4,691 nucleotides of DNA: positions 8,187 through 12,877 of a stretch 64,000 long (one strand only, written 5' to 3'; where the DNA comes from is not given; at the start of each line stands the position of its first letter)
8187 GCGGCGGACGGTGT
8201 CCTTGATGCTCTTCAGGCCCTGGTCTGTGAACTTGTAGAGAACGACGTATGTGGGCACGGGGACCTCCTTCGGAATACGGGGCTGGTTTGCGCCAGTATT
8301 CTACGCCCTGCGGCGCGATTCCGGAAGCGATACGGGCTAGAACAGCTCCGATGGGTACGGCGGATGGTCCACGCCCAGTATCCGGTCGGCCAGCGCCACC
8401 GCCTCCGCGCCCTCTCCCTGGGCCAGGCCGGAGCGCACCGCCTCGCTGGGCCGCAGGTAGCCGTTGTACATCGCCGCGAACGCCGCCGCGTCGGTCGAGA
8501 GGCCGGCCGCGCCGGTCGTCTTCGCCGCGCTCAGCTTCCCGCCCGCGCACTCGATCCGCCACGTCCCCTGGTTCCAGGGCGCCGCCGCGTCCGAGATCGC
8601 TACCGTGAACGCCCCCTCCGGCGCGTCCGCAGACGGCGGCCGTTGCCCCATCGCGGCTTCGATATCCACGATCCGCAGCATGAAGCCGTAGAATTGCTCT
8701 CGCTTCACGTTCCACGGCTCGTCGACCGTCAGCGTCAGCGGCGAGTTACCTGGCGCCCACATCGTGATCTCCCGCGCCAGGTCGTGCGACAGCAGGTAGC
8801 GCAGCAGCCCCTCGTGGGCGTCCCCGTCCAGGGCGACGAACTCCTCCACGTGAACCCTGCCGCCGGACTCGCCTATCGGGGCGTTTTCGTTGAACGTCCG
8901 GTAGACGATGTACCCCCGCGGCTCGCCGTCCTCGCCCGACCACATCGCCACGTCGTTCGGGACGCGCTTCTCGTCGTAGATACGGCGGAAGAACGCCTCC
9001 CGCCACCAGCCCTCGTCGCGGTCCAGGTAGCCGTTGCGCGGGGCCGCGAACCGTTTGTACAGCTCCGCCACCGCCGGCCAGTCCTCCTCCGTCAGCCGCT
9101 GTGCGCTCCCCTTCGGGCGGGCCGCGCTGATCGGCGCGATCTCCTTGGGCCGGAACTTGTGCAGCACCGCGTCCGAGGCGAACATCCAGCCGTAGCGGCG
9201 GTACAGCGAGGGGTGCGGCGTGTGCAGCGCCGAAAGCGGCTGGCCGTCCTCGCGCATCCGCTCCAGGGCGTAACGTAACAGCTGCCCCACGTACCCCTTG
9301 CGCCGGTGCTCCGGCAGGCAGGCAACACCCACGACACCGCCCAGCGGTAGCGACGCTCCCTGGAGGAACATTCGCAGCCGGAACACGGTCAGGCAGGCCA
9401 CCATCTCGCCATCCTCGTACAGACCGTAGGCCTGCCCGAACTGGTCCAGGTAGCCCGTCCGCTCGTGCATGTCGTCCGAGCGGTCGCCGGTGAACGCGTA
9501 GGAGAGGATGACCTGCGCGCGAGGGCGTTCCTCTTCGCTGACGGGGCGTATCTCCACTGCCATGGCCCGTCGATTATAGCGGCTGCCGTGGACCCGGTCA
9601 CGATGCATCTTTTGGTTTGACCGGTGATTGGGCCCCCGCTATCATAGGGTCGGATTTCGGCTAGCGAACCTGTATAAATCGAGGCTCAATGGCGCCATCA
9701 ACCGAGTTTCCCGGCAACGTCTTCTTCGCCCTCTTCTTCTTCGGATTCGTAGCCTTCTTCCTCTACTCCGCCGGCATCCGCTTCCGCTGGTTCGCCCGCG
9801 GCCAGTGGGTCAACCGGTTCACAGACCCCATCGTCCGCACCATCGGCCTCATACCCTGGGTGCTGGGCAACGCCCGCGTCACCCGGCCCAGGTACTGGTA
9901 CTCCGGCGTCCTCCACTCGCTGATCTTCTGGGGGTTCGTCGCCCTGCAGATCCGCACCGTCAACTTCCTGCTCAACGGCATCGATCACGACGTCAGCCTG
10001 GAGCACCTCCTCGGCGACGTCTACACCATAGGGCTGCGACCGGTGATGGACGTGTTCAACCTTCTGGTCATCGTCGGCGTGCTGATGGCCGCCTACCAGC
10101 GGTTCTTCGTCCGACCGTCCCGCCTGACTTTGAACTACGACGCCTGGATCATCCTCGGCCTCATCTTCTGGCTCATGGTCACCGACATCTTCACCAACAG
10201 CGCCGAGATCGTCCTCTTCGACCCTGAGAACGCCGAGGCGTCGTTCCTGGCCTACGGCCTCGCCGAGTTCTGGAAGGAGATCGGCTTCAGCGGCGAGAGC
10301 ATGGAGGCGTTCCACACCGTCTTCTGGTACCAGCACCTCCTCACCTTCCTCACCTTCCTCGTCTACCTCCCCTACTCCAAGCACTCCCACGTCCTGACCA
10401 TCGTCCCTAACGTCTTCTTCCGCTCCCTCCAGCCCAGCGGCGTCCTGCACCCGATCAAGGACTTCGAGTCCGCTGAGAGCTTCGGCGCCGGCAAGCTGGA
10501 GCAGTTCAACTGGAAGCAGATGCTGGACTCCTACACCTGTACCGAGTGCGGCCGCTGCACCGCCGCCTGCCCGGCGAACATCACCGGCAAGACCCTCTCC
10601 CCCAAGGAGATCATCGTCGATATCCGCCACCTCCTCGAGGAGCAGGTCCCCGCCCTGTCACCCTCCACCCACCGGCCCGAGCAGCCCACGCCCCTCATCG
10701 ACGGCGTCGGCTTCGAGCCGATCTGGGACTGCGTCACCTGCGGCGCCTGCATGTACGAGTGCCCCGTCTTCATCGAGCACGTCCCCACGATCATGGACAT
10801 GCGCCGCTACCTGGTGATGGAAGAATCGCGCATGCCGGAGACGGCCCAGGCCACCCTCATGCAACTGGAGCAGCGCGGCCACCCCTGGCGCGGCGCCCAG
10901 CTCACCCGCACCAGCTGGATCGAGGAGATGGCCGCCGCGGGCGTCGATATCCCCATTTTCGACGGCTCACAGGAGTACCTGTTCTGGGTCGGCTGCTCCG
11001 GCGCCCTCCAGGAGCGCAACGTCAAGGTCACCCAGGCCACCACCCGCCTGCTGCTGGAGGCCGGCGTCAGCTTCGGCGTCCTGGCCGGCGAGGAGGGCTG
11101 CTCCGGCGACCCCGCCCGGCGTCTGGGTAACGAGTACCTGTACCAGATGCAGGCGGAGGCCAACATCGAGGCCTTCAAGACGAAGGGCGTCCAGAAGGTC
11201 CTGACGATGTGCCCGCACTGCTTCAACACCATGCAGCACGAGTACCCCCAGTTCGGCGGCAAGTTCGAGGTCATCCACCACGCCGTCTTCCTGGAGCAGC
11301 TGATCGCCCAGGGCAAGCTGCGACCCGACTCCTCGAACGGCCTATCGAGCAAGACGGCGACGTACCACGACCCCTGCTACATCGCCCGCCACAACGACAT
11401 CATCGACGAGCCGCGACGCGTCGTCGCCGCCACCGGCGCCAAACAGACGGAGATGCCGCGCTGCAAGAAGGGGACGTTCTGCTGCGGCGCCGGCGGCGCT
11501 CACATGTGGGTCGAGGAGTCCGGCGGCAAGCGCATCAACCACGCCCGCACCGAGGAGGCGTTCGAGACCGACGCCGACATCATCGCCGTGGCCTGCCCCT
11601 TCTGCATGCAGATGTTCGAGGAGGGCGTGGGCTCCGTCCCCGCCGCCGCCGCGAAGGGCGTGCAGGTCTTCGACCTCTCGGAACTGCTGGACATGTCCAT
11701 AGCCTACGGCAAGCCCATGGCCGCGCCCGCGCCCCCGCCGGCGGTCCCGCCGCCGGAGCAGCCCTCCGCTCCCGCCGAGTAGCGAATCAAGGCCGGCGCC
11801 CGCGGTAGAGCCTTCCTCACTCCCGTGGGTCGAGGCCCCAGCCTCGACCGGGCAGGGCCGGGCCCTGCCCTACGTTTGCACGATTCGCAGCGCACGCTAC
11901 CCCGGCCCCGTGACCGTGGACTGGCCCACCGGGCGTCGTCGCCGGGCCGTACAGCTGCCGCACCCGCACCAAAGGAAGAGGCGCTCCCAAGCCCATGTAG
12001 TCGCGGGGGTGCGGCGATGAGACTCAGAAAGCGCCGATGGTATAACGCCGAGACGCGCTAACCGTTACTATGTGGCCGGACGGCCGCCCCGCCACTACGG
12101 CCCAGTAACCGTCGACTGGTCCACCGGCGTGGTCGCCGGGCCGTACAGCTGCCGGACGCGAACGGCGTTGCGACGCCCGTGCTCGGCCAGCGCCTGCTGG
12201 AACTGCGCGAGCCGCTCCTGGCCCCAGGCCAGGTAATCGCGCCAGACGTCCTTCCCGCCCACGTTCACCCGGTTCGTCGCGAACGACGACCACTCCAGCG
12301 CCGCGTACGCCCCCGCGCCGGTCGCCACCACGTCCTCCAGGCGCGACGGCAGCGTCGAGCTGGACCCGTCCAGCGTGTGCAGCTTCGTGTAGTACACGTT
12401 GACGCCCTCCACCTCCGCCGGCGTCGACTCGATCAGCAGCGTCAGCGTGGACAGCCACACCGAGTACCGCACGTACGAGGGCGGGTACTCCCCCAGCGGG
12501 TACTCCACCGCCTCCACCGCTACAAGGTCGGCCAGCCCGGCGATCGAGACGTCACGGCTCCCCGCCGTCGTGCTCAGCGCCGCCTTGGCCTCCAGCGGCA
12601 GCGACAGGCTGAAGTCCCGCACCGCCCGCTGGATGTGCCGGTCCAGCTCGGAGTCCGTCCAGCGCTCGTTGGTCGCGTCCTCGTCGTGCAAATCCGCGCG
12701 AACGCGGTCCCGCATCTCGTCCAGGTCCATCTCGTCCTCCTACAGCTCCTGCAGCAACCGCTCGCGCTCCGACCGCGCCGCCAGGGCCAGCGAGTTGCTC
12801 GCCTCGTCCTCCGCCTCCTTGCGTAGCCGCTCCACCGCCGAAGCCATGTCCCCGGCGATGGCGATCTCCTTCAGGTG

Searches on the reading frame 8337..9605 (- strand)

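Call 9: search_protein_families(library=pfam, proteins=[window:8337-9605:-], max_evalue=0.01)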
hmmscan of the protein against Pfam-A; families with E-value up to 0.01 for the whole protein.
window:8337-9605:- (422 aa): 5 families
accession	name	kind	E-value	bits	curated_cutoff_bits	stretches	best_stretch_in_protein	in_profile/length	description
PF13527.13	Acetyltransf_9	-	5.9e-31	107.6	25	1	18-141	1-125/127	Acetyltransferase (GNAT) domain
PF17668.7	Acetyltransf_17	-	1.3e-22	81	25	1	192-312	1-114/114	Acetyltransferase (GNAT) domain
PF13530.11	SCP2_2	-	6.2e-17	62.5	23.2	1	316-417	2-103/105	Sterol carrier protein domain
PF00583.31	Acetyltransf_1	-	3.4e-10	40.6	20.7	1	49-127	27-98/116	Acetyltransferase (GNAT) family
PF13508.13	Acetyltransf_7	-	4e-06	27.5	27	1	59-140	5-82/84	Acetyltransferase (GNAT) domain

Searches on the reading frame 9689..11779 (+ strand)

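Call 9: search_protein_families(library=pfam, proteins=[window:9689-11779:+], max_evalue=0.01)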
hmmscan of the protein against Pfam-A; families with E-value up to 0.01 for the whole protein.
window:9689-11779:+ (697 aa): 12 families
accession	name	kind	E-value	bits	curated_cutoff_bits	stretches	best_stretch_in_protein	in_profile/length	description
PF02754.22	CCG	-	8.6e-28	96.7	20.6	2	558-643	2-84/85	Cysteine-rich domain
PF13187.11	Fer4_9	-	1.9e-10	41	27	1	284-359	2-48/52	4Fe-4S dicluster domain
PF13183.11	Fer4_8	-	7.1e-10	39.7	27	2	281-298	51-68/68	4Fe-4S dicluster domain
PF13237.11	Fer4_10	-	9.6e-08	32.3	25.5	1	279-359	4-53/53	4Fe-4S dicluster domain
PF13534.11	Fer4_17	-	7.2e-07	30.1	22.2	1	268-298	32-60/61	4Fe-4S dicluster domain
PF12797.12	Fer4_2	-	1.4e-05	25.1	24.5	1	275-296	1-22/22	4Fe-4S binding domain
PF13484.11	Fer4_16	-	2.4e-05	25.5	30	0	284-302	2-20/66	4Fe-4S double cluster binding domain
PF12838.12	Fer4_7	-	6.8e-05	23.7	27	1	283-360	1-50/52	4Fe-4S dicluster domain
PF00037.32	Fer4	-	0.0021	18.2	21.1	1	280-297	4-21/24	4Fe-4S binding domain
PF17179.9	Fer4_22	-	0.0026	19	27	0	274-298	71-95/95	4Fe-4S dicluster domain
PF12800.12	Fer4_4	-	0.0075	17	24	0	282-296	2-16/17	4Fe-4S binding domain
PF25160.1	LdpA_Fe-S-bd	-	0.0095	16.1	27.6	0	283-297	27-41/49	LdpA Fe-S cluster-binding domain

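Call 10: search_protein_families(library=ncbifam, proteins=[window:9689-11779:+], max_evalue=0.001)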
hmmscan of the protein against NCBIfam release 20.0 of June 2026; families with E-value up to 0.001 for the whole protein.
window:9689-11779:+ (697 aa): 27 families (the best 25 are shown)
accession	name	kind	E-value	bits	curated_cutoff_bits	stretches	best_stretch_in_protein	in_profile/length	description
NF004898.0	PRK06259.1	equivalog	1.7e-39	135.8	385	1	343-670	183-487/488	fumarate reductase (CoM/CoB) subunit TfrB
NF045670.1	quin_L_LdhH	equivalog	1e-29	103.3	800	1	432-667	471-705/706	L-lactate dehydrogenase (quinone) large subunit LdhH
NF045663.1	diclust_near_Sec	equivalog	1.9e-18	65.9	530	1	346-644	353-619/759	pyridine nucleotide-disulfide oxidoreductase/dicluster-binding protein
NF045796.1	DsrK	equivalog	2.5e-15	56.1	400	1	519-604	284-373/453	sulfate reduction electron transfer complex DsrMKJOP subunit DsrK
NF045724.1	ferredox_TmcB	equivalog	5e-12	45.1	735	1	283-640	42-401/430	electron transfer complex ferredoxin TmcB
NF008369.0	PRK11168.1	equivalog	1e-10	41.1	278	1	376-644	136-381/401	anaerobic glycerol-3-phosphate dehydrogenase subunit C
NF008434.0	PRK11274.1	equivalog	1.5e-08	34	333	1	283-645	24-390/409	glycolate oxidase subunit GlcF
TIGR03288.1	CoB_CoM_SS_B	equivalog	1.6e-08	34.2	345.15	1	520-668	110-264/290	CoB--CoM heterodisulfide reductase subunit B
NF045711.1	sulf_resp_HmcF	equivalog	3.1e-08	32.8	750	1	499-640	274-422/457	sulfate respiration complex iron-sulfur protein HmcF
TIGR04105.1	FeFe_hydrog_B1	subfamily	2e-07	30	450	0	275-299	135-159/462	monomeric [FeFe] hydrogenase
TIGR03290.1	CoB_CoM_SS_C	equivalog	4.3e-07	30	160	1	344-398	44-97/144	CoB--CoM heterodisulfide reductase subunit C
TIGR01945.1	rnfC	subfamily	6.7e-07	28.2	245.95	0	345-369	401-425/435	RnfABCDGE type electron transport complex subunit C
NF058577.1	FdxA_fam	equivalog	1e-06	28.8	65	0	276-297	30-51/52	4Fe-4S ferredoxin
NF009226.0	PRK12576.1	equivalog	4.7e-06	26.2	344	1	269-387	141-251/317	succinate dehydrogenase/fumarate reductase iron-sulfur subunit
NF040833.1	sulfhyd_HydB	equivalog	1.7e-05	23.8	750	0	275-299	303-327/367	NADPH-dependent hydrogenase/sulfhydrogenase 1 subunit beta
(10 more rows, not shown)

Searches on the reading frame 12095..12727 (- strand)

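Call 9: search_protein_families(library=pfam, proteins=[window:12095-12727:-], max_evalue=0.01)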
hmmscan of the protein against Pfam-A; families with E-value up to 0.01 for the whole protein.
window:12095-12727:- (210 aa): 1 family
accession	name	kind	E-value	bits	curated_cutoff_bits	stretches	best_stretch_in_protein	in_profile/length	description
PF24175.2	SU10_adaptor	-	4e-10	40.9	27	1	2-187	3-185/194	SU10 adaptor protein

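Call 10: search_protein_families(library=ncbifam, proteins=[window:12095-12727:-], max_evalue=0.001)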
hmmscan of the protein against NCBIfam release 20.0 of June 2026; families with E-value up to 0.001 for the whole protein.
window:12095-12727:- (210 aa): 0 families

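Call 11: search_protein_families(library=phrogs, proteins=[window:12095-12727:-], max_evalue=0.001)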
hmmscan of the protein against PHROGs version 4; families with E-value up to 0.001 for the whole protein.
window:12095-12727:- (210 aa): 1 family
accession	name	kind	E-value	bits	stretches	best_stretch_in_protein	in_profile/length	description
phrog_399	-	head and packaging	2.3e-05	25.1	1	2-60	4-64/220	structural protein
